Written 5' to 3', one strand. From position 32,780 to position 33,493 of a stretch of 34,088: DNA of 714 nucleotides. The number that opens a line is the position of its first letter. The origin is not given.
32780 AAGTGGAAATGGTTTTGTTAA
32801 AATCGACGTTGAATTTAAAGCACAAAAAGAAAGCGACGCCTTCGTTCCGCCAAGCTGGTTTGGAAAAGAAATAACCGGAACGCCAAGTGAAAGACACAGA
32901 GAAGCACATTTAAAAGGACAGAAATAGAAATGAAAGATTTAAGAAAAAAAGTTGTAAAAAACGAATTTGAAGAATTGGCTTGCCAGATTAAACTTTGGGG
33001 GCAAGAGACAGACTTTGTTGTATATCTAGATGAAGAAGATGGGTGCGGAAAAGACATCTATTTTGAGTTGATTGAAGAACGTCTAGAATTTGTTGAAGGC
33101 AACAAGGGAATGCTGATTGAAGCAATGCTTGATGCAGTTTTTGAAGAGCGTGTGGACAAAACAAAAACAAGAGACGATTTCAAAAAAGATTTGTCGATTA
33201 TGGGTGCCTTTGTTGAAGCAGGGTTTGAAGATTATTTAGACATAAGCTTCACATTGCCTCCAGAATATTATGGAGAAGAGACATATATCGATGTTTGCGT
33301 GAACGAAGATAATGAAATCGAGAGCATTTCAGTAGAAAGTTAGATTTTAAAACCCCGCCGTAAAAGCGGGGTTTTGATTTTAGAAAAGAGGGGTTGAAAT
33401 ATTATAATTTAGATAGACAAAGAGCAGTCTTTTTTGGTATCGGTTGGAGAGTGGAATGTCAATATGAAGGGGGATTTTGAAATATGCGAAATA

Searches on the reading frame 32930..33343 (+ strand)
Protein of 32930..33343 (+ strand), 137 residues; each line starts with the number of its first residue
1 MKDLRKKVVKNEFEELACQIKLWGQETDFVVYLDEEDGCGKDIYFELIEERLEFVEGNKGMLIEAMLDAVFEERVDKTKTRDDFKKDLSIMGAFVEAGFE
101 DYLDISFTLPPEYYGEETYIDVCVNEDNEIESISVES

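Call 15: find_encoding_contigs(protein=window:32930-33343:+, flank=10000, max_places=4)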
Protein window:32930-33343:+ (137 aa): 5 contigs read that carry it; 4 places shown.
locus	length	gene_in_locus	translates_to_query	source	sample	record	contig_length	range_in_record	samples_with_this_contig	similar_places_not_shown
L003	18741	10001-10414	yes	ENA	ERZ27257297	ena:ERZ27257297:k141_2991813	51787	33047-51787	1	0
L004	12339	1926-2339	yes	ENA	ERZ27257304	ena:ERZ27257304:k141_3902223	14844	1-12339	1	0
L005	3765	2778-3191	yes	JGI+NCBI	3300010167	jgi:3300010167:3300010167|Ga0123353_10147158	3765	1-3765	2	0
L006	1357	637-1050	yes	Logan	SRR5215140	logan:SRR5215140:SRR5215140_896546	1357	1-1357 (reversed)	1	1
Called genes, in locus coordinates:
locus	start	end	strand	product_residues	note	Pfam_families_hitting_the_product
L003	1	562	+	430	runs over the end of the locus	PF00145:DNA_methylase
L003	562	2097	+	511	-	PF13589:HATPase_c_3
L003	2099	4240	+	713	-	PF10593:Z1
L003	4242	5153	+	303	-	PF14390:DUF4420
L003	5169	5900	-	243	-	PF23343:REP_ORF2-G2P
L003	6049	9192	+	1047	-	PF02384:N6_Mtase (faint), PF07669:Eco57I, PF18135:Type_ISP_C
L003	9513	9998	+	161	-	-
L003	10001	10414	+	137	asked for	-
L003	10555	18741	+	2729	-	?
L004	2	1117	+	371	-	?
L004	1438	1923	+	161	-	-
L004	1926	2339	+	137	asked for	-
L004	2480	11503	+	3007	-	-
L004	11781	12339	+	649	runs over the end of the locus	PF02518:HATPase_c, PF00204:DNA_gyraseB, PF01751:Toprim, PF00986:DNA_gyraseB_C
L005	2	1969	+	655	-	PF07669:Eco57I, PF18135:Type_ISP_C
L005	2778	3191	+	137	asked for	-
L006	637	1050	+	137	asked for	-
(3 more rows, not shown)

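Call 60: search_protein_families(library=ncbifam, proteins=[window:32930-33343:+], max_evalue=0.01)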
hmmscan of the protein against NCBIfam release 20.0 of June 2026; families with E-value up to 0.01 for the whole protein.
window:32930-33343:+ (137 aa): 0 families
